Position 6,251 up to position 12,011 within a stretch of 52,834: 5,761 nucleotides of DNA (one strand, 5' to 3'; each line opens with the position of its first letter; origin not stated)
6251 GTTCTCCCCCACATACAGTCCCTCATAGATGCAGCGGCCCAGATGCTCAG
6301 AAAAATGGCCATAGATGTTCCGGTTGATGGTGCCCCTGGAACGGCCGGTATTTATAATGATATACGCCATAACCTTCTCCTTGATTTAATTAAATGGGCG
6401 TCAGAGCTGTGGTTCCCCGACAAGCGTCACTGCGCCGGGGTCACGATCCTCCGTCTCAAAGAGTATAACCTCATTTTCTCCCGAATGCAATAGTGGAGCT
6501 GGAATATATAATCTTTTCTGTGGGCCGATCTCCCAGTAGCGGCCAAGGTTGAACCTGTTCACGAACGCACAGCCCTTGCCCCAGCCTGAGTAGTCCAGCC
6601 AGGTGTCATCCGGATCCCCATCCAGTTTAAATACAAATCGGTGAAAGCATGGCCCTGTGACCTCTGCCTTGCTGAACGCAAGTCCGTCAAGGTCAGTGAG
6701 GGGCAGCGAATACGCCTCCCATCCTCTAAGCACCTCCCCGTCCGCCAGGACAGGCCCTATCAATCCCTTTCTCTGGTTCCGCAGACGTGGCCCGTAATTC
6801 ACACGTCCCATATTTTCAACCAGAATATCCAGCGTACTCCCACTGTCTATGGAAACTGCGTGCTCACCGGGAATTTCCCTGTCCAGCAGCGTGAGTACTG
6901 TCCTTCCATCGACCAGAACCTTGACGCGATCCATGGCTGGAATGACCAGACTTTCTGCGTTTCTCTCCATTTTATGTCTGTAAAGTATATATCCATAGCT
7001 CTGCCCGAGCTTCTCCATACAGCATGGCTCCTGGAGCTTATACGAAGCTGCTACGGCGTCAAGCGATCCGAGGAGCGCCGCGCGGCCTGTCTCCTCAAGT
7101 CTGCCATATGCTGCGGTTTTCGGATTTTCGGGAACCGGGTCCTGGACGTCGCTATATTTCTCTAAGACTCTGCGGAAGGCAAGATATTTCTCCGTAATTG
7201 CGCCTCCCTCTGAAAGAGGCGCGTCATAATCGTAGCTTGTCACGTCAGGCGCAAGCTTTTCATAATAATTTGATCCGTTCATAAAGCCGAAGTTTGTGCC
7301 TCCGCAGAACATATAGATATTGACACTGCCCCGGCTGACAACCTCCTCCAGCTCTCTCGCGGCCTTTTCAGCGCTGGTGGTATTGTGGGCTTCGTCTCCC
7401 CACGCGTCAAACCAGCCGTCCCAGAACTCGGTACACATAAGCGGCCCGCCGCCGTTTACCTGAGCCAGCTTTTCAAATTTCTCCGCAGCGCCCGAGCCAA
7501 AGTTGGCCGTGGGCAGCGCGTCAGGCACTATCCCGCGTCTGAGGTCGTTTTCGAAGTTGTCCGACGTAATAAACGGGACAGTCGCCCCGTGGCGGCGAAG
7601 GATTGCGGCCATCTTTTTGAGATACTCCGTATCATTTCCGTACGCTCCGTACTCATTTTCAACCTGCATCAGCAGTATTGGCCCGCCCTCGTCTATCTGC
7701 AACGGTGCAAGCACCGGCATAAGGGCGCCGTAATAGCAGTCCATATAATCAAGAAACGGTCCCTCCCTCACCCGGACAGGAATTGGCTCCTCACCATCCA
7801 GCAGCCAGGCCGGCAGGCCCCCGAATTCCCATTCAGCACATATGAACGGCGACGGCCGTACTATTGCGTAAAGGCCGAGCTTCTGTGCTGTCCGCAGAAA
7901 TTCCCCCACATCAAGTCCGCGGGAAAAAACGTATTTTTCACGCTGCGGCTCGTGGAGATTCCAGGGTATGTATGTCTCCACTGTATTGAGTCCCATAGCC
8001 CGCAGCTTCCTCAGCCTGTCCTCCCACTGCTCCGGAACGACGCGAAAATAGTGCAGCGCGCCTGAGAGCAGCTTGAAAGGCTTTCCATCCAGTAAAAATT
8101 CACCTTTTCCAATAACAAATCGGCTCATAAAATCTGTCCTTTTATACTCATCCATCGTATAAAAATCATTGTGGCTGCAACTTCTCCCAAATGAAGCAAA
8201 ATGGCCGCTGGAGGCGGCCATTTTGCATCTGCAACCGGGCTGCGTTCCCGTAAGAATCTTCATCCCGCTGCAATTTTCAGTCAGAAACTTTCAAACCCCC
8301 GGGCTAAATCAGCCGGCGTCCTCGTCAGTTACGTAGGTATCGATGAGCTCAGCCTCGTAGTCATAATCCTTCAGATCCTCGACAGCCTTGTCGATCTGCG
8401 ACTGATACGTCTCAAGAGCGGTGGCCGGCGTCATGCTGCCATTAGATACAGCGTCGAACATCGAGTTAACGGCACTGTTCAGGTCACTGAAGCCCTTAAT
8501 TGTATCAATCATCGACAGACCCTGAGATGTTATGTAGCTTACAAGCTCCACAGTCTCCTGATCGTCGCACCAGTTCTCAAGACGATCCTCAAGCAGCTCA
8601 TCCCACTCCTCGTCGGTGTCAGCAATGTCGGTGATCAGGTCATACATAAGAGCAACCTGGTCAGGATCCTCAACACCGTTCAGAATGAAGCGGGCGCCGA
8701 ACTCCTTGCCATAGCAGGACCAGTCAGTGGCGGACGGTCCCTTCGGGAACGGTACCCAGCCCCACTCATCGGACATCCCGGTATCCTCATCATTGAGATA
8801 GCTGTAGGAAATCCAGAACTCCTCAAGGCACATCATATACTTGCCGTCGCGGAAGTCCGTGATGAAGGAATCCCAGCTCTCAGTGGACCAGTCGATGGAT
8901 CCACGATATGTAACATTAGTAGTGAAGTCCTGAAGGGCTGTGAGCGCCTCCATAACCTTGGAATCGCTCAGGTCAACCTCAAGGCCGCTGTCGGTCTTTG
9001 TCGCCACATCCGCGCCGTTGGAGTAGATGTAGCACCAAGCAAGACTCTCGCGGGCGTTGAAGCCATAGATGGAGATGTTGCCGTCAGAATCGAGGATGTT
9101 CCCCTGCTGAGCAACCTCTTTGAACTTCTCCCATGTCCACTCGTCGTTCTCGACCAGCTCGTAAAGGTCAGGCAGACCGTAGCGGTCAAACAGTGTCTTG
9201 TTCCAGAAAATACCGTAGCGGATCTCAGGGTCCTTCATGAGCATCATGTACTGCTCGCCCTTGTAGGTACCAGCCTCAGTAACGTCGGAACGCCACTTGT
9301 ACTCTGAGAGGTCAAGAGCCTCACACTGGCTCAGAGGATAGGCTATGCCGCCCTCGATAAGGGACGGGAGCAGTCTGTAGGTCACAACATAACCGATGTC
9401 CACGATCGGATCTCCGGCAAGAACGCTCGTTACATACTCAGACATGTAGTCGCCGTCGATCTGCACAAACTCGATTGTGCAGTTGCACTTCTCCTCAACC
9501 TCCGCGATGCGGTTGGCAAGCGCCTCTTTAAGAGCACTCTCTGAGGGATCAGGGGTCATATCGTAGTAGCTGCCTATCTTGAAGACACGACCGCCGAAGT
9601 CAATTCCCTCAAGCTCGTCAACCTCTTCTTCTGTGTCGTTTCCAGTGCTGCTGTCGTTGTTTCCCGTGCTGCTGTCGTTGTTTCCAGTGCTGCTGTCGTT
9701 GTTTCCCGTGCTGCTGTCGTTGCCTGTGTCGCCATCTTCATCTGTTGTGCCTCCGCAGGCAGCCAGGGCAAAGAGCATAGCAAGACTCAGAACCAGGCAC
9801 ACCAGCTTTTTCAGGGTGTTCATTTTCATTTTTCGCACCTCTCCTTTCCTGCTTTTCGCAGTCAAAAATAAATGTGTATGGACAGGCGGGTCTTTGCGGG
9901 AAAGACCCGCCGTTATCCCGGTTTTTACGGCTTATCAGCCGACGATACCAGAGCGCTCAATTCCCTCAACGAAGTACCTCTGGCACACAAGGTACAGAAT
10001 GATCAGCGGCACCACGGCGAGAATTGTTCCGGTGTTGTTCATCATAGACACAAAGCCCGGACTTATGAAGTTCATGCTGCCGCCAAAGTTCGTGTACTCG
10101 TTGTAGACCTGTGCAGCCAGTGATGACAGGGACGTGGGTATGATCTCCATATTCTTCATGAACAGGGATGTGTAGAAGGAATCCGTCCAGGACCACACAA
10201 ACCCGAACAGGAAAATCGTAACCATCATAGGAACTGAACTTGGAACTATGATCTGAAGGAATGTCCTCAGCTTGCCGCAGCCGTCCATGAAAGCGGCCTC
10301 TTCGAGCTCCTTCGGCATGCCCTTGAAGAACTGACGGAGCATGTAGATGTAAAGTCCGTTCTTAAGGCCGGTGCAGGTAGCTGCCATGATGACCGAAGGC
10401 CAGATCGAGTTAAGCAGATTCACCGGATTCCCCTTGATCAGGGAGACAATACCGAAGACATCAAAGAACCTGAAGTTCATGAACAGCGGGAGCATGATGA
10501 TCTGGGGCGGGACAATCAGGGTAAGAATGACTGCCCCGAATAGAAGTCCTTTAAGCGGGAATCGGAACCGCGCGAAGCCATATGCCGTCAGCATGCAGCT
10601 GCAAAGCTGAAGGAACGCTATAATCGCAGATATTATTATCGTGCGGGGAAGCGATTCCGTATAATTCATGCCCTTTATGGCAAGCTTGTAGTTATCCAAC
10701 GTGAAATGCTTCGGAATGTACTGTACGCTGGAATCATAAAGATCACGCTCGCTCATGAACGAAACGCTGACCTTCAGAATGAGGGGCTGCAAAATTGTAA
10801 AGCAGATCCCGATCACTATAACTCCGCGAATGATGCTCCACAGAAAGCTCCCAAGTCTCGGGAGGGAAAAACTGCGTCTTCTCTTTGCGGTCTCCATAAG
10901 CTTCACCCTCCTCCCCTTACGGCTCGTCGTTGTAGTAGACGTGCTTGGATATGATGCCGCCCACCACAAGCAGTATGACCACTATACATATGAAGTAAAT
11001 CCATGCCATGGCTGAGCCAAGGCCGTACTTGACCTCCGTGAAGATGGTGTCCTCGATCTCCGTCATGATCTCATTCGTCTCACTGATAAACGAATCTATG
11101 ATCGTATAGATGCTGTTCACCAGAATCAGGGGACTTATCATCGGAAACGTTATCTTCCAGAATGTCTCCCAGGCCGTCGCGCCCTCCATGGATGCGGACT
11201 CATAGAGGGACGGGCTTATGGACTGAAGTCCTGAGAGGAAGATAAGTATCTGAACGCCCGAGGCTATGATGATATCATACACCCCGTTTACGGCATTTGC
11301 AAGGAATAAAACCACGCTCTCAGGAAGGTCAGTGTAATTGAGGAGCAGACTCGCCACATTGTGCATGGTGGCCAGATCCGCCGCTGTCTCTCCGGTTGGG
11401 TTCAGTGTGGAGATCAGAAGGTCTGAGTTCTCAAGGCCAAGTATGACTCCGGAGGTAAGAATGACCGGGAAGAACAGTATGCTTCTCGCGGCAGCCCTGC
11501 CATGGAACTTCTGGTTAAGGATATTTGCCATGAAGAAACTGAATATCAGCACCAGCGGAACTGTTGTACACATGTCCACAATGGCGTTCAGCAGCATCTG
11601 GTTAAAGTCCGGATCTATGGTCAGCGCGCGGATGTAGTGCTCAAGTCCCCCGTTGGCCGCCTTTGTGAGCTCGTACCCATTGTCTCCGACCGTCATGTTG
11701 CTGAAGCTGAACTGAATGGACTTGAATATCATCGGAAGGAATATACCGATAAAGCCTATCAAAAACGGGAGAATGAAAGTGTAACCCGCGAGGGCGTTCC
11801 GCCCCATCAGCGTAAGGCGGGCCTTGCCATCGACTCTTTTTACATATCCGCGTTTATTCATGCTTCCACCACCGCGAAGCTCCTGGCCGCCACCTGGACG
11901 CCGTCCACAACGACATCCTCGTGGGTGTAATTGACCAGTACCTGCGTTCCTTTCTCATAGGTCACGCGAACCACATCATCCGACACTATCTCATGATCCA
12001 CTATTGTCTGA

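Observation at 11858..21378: Uncharacterised trio (anchored NHL/TPR propeller, Yip1 membrane protein, 870-aa secreted DUF5696-like protein) embedded between two ATPase-less sugar ABC importers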

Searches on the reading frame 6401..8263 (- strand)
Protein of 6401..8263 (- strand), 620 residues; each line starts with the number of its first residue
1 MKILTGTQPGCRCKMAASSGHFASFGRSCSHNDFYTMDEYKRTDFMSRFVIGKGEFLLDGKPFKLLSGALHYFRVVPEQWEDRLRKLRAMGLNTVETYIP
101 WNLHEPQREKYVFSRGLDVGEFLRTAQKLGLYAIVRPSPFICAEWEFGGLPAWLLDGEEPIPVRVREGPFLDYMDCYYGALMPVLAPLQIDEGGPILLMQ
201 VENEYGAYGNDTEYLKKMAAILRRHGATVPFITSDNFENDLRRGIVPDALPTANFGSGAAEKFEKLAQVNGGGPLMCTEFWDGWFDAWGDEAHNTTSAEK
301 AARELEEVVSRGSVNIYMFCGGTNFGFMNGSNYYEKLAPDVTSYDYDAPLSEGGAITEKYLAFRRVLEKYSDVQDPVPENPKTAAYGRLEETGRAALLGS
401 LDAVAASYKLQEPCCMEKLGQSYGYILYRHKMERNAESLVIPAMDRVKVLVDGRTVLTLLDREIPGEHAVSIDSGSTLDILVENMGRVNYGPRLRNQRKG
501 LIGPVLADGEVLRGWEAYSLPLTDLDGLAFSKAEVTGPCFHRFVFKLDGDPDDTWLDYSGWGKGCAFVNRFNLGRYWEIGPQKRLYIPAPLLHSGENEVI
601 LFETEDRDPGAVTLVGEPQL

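Call 4: search_protein_families(library=pfam, proteins=[window:6401-8263:-], max_evalue=0.01)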
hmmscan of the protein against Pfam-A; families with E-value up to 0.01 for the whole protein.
window:6401-8263:- (620 aa): 4 families
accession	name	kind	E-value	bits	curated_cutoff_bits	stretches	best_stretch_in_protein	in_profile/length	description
PF01301.25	Glyco_hydro_35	-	2e-108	363.2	27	1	55-369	1-318/319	Glycosyl hydrolases family 35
PF21317.3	BetaGal_ABD_1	-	1.9e-25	89.5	27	1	413-520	1-112/113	Beta-galactosidase, first all-beta domain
PF21467.3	BetaGal_gal-bd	-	6.7e-22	77.8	27.3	1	538-597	1-62/62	Beta-galactosidase, galactose-binding domain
PF02449.21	Glyco_hydro_42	-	2.5e-06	27.5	21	1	76-156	8-78/376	Beta-galactosidase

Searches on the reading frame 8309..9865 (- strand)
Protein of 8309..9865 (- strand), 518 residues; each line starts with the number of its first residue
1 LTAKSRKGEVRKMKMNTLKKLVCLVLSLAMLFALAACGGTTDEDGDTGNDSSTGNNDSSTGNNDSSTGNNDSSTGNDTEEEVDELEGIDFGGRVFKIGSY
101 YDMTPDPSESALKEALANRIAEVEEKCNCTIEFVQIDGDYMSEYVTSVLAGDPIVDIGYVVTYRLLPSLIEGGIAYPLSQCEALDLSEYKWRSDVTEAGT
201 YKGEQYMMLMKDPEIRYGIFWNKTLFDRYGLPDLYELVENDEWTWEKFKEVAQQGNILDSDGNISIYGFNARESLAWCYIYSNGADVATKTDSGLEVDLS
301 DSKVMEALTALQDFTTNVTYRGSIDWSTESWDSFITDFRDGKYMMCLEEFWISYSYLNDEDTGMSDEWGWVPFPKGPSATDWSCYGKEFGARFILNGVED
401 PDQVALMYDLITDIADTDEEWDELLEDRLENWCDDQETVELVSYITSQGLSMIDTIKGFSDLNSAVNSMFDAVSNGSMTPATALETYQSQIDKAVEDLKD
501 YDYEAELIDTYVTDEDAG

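Call 4: search_protein_families(library=pfam, proteins=[window:8309-9865:-], max_evalue=0.01)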
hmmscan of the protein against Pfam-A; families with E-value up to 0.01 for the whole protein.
window:8309-9865:- (518 aa): 1 family
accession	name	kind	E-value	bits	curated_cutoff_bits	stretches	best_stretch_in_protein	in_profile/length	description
PF01547.30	SBP_bac_1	-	7.2e-10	39.8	26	1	118-385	12-277/307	Bacterial extracellular solute-binding protein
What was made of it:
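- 8309..9829 (-): Second lipoprotein SBP (about 506 aa), the most class-specific component. SBP_bac_1 (call 4).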

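Call 5: search_protein_families(library=ncbifam, proteins=[window:8309-9865:-], max_evalue=0.01)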
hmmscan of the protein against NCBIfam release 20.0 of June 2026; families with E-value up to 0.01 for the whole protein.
window:8309-9865:- (518 aa): 2 families
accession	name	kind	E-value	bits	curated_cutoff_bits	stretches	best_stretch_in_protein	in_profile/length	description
NF040528.1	SP_0198_lipo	equivalog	0.00037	20.5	100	1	19-80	1-60/144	SP_0198 family lipoprotein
NF058647.1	lipo_LytA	equivalog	0.0043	17.3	110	0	18-61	1-43/107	acidic lipoprotein LytA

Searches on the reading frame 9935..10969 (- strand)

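Call 78: search_protein_families(library=pfam, proteins=[window:9935-10969:-], max_evalue=0.001)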
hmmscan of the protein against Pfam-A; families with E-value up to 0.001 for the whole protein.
window:9935-10969:- (344 aa): 1 family
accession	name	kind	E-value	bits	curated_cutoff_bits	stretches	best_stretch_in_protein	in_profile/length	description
PF00528.27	BPD_transp_1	-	2.1e-13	50.8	26.4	1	132-332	8-177/184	Binding-protein-dependent transport system inner membrane component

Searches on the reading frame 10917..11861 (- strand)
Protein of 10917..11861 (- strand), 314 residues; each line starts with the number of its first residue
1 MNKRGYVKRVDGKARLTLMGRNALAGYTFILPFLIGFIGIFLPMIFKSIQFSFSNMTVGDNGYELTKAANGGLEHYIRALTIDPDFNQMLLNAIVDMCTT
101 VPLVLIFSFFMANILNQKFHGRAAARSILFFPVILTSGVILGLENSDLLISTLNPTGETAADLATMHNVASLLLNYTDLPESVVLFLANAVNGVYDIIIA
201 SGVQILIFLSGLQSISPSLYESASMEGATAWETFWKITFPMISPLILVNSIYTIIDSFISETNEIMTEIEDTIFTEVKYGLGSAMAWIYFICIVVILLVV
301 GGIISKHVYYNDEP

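Call 78: search_protein_families(library=pfam, proteins=[window:10917-11861:-], max_evalue=0.001)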
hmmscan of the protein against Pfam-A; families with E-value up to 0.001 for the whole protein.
window:10917-11861:- (314 aa): 1 family
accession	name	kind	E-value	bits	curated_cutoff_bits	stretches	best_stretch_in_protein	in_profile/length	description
PF00528.27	BPD_transp_1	-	2.2e-09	37.7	26.4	1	200-299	64-170/184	Binding-protein-dependent transport system inner membrane component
